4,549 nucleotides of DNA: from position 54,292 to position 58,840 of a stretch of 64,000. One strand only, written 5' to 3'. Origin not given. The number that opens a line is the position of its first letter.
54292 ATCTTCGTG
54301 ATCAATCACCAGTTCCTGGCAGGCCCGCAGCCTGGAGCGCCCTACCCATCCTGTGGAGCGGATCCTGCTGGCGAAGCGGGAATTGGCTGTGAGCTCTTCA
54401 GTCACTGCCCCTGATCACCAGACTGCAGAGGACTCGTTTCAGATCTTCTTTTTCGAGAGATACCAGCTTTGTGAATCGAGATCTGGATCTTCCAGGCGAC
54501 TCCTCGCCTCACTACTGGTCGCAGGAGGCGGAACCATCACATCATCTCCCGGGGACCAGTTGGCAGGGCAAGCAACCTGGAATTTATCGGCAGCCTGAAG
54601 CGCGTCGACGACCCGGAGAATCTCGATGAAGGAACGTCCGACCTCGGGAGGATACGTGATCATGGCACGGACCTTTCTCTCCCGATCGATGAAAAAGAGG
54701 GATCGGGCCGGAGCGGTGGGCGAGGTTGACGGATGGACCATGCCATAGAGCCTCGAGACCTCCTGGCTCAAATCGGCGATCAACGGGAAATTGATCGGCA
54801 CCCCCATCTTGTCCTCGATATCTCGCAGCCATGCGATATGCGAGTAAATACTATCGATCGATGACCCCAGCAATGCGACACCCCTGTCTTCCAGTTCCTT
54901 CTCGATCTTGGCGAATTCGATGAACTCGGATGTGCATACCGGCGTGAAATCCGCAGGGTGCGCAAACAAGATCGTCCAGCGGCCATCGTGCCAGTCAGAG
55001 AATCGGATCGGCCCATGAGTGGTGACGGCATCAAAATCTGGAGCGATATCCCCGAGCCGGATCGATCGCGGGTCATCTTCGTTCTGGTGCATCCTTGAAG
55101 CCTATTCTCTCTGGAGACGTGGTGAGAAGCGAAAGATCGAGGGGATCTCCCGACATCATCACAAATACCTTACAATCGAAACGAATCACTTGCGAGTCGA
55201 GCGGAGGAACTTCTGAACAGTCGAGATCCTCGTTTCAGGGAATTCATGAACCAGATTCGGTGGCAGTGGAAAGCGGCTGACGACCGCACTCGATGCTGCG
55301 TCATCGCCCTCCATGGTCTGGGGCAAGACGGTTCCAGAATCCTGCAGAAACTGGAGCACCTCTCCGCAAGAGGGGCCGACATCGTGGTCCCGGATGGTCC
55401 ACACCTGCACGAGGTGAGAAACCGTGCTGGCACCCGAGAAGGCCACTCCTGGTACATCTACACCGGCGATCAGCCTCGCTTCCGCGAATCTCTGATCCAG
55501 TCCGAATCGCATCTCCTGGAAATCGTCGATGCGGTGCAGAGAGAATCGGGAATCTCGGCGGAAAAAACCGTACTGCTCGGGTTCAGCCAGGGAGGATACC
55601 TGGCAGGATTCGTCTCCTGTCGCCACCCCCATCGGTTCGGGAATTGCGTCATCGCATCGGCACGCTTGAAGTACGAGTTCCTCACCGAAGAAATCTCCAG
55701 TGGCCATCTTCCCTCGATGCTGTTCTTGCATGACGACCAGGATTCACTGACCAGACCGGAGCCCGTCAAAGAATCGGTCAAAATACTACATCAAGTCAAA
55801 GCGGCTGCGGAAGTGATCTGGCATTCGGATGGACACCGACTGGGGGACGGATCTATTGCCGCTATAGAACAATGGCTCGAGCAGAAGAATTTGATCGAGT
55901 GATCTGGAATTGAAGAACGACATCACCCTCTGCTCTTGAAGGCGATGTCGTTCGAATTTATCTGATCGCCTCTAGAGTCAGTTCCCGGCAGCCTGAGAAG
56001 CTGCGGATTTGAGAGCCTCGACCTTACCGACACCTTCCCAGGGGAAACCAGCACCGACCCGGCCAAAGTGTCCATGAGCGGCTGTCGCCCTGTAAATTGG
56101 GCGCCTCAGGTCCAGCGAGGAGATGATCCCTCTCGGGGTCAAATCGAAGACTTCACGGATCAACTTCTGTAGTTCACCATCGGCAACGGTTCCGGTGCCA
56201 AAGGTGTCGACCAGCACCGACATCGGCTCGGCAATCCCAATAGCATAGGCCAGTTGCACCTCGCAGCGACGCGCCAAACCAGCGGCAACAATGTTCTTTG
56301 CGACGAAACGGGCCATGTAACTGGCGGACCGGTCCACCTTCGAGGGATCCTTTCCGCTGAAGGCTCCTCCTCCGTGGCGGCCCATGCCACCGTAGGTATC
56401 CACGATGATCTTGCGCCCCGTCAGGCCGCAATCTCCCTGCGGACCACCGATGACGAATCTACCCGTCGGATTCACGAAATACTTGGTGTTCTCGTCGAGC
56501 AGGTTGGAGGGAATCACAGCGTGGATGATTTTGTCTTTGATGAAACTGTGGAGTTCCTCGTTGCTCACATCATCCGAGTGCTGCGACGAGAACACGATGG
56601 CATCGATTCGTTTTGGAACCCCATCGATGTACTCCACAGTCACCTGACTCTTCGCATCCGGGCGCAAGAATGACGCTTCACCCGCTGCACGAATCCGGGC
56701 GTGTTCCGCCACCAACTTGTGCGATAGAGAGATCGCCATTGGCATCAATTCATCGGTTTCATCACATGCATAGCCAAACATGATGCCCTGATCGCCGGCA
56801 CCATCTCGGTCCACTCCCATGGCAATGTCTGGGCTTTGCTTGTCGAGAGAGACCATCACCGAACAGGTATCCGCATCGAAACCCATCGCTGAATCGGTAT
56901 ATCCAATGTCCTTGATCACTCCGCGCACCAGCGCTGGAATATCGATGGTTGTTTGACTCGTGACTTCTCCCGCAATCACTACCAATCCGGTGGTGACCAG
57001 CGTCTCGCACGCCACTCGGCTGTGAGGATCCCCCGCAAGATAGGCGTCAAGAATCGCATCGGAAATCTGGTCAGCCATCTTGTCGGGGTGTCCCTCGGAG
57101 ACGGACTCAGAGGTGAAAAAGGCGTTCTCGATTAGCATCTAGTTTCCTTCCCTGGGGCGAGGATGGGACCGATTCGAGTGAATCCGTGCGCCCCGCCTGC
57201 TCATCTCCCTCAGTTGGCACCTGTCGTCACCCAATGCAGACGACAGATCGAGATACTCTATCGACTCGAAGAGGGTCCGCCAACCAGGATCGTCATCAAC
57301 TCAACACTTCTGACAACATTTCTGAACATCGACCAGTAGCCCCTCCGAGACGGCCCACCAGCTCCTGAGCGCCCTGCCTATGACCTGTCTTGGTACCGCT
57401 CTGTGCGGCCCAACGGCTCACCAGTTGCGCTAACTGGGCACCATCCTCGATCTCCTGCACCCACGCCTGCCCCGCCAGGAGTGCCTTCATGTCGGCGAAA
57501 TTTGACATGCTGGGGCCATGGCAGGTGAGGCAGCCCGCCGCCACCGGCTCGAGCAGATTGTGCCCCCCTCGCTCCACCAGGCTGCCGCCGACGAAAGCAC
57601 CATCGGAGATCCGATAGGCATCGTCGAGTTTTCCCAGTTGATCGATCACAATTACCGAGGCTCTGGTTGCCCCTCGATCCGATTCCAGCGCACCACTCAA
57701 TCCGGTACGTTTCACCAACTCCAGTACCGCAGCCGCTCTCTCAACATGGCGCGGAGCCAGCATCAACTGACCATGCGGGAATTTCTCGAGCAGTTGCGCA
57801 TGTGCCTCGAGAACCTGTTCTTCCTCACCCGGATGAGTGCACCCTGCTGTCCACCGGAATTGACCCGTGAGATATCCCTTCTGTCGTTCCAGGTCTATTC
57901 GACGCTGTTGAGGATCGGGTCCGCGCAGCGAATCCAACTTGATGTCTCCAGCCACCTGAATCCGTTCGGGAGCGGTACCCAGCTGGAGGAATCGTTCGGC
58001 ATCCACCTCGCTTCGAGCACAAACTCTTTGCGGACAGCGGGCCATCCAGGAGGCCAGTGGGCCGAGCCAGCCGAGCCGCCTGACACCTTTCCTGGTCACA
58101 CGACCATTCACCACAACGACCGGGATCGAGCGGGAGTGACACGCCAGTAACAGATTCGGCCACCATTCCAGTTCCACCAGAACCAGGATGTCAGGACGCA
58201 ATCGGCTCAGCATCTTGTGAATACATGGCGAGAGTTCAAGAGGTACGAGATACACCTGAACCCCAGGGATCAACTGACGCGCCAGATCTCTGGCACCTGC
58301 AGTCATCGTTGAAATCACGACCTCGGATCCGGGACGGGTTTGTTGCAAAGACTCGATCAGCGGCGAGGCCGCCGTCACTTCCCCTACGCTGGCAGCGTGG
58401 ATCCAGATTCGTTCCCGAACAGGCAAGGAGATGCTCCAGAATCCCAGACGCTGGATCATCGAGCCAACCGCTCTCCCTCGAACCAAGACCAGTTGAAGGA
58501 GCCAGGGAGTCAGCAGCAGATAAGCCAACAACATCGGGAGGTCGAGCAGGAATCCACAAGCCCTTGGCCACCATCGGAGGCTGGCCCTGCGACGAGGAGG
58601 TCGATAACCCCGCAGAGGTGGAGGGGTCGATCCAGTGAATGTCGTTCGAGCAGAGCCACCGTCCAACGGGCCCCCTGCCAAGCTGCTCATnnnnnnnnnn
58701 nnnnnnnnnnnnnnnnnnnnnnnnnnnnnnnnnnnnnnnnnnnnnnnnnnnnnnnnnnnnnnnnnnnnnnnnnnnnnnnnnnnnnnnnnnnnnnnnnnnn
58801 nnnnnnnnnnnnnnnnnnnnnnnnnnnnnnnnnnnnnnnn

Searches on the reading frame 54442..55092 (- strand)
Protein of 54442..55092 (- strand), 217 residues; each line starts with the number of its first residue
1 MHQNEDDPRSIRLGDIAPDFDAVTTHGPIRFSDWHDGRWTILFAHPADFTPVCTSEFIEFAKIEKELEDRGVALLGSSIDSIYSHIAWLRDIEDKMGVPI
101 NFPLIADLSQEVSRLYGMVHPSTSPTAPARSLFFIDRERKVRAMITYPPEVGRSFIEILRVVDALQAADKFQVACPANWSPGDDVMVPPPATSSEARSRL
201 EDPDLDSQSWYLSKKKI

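Call 22: search_protein_families(library=pfam, proteins=[window:54442-55092:-], max_evalue=0.001)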
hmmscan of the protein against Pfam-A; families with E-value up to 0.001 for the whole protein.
window:54442-55092:- (217 aa): 3 families
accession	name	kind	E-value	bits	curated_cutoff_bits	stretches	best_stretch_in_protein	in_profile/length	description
PF00578.27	AhpC-TSA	-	1.1e-30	106.6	26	1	14-143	2-123/124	AhpC/TSA family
PF10417.14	1-cysPrx_C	-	9e-16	58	21.1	1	164-201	1-39/41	C-terminal domain of 1-Cys peroxiredoxin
PF08534.16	Redoxin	-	7.1e-13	49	26.6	1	14-148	3-135/148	Redoxin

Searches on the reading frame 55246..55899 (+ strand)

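Call 22: search_protein_families(library=pfam, proteins=[window:55246-55899:+], max_evalue=0.001)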
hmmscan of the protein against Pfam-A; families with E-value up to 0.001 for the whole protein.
window:55246-55899:+ (218 aa): 6 families
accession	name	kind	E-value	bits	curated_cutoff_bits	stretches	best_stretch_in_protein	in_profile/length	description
PF02230.22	Abhydrolase_2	-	3.9e-14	53.5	23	1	11-212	9-214/217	Phospholipase/Carboxylesterase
PF03959.19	FSH1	-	4.7e-07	30.1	21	1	19-198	7-200/211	Serine hydrolase (FSH1)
PF00561.26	Abhydrolase_1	-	2.2e-06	27.9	25.8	1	20-148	4-110/245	alpha/beta hydrolase fold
PF00756.26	Esterase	-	1.4e-05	25.4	22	1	19-141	27-150/251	Putative esterase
PF00326.27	Peptidase_S9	-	0.00036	20.5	22.6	1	90-137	48-95/213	Prolyl oligopeptidase family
PF12146.15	Hydrolase_4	-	0.00043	20.1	27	0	92-142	64-112/239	Serine aminopeptidase, S33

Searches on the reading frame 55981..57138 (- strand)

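Call 22: search_protein_families(library=pfam, proteins=[window:55981-57138:-], max_evalue=0.001)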
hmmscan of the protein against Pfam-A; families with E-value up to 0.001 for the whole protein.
window:55981-57138:- (386 aa): 3 families
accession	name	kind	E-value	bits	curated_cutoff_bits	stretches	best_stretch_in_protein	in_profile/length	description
PF02773.21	S-AdoMet_synt_C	-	1.2e-68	229.8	25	1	230-368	1-137/138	S-adenosylmethionine synthetase, C-terminal domain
PF02772.21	S-AdoMet_synt_M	-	7.2e-46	155.7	29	1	112-228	2-120/120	S-adenosylmethionine synthetase, central domain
PF00438.25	S-AdoMet_synt_N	-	1.5e-44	151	33.1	1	6-103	2-99/99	S-adenosylmethionine synthetase, N-terminal domain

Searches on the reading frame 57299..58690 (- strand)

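Call 22: search_protein_families(library=pfam, proteins=[window:57299-58690:-], max_evalue=0.001)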
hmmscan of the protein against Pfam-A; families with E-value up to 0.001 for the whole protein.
window:57299-58690:- (464 aa): 3 families
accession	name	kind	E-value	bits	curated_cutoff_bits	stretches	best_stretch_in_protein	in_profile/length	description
PF04413.22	Glycos_transf_N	-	6e-51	173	23.9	1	80-253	5-178/179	3-Deoxy-D-manno-octulosonic-acid transferase (kdotransferase)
PF13439.12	Glyco_transf_4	-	0.00023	21.7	28.5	1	134-246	41-161/170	Glycosyltransferase Family 4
PF13579.12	Glyco_trans_4_4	-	0.00071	20.4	29.7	1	146-246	52-154/158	Glycosyl transferase 4-like domain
